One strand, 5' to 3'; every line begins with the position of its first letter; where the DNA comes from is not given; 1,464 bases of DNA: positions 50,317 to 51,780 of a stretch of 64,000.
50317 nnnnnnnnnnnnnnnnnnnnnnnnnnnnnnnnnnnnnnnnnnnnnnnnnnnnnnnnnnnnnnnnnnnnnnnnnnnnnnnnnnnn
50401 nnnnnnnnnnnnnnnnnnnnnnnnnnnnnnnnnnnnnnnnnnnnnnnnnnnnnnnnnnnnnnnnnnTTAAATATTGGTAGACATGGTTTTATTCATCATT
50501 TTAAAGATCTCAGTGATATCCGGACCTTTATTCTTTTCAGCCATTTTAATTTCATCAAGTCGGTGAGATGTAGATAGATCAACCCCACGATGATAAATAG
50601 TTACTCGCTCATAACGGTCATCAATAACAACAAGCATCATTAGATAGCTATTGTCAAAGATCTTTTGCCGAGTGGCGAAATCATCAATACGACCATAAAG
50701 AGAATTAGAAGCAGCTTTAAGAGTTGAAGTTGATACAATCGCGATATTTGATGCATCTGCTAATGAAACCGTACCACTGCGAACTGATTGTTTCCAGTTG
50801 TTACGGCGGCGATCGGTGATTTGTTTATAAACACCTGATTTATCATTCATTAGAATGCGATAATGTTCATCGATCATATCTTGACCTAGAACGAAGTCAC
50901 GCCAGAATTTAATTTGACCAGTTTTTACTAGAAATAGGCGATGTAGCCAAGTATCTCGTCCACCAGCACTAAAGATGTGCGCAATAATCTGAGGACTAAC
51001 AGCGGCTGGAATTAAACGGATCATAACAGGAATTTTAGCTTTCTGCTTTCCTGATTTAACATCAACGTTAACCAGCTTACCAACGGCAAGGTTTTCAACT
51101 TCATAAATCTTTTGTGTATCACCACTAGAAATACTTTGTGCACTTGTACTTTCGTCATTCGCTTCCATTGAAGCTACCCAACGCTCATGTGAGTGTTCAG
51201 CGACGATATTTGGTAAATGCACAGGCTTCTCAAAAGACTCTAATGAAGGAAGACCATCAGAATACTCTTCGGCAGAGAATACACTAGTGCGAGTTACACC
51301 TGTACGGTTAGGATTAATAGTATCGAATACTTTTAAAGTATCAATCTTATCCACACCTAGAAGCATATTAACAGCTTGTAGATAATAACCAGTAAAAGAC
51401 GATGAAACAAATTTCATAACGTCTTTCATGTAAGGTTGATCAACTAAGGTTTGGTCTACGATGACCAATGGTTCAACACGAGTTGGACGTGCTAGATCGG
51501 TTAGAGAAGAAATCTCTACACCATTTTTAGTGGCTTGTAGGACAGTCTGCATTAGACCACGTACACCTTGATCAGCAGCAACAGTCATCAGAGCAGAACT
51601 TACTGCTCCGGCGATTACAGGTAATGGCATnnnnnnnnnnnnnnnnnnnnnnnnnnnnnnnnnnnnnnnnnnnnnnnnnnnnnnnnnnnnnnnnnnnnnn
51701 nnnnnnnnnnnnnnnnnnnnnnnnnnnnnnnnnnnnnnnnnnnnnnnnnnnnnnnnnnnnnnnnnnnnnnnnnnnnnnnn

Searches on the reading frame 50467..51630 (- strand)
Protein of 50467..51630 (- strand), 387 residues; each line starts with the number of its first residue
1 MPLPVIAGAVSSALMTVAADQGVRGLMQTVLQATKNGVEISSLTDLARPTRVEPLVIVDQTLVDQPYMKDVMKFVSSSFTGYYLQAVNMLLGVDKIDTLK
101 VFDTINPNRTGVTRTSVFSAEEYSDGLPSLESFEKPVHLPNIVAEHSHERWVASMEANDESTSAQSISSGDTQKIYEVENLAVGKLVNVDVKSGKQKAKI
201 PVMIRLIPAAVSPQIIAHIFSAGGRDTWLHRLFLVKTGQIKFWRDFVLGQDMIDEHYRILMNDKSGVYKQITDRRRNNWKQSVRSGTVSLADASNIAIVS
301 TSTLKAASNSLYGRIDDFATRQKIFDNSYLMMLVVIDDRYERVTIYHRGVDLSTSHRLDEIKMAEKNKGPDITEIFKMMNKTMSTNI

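Call 21: search_protein_families(library=pfam, proteins=[window:50467-51630:-], max_evalue=1)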
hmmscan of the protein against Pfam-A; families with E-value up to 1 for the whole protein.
window:50467-51630:- (387 aa): 2 families
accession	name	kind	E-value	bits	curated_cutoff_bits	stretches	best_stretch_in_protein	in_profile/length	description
PF20763.3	UDG-inhib_P56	-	0.0058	16.8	24.1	1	322-353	1-32/53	Phage phi29, UDG inhibitor P56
PF16709.11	SCAB-Ig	-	0.19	12.3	27.6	1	162-200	39-77/98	Ig domain of plant-specific actin-binding protein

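Call 30: search_protein_families(library=phrogs, proteins=[window:50467-51630:-], max_evalue=0.001)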
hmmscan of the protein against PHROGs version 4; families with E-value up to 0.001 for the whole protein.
window:50467-51630:- (387 aa): 2 families
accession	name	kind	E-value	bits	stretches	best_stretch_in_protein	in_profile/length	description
phrog_3239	-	unknown function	1.1e-144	482.8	1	20-387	10-372/372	-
phrog_23804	-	head and packaging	6.9e-06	26.6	1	157-379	189-419/420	virion structural protein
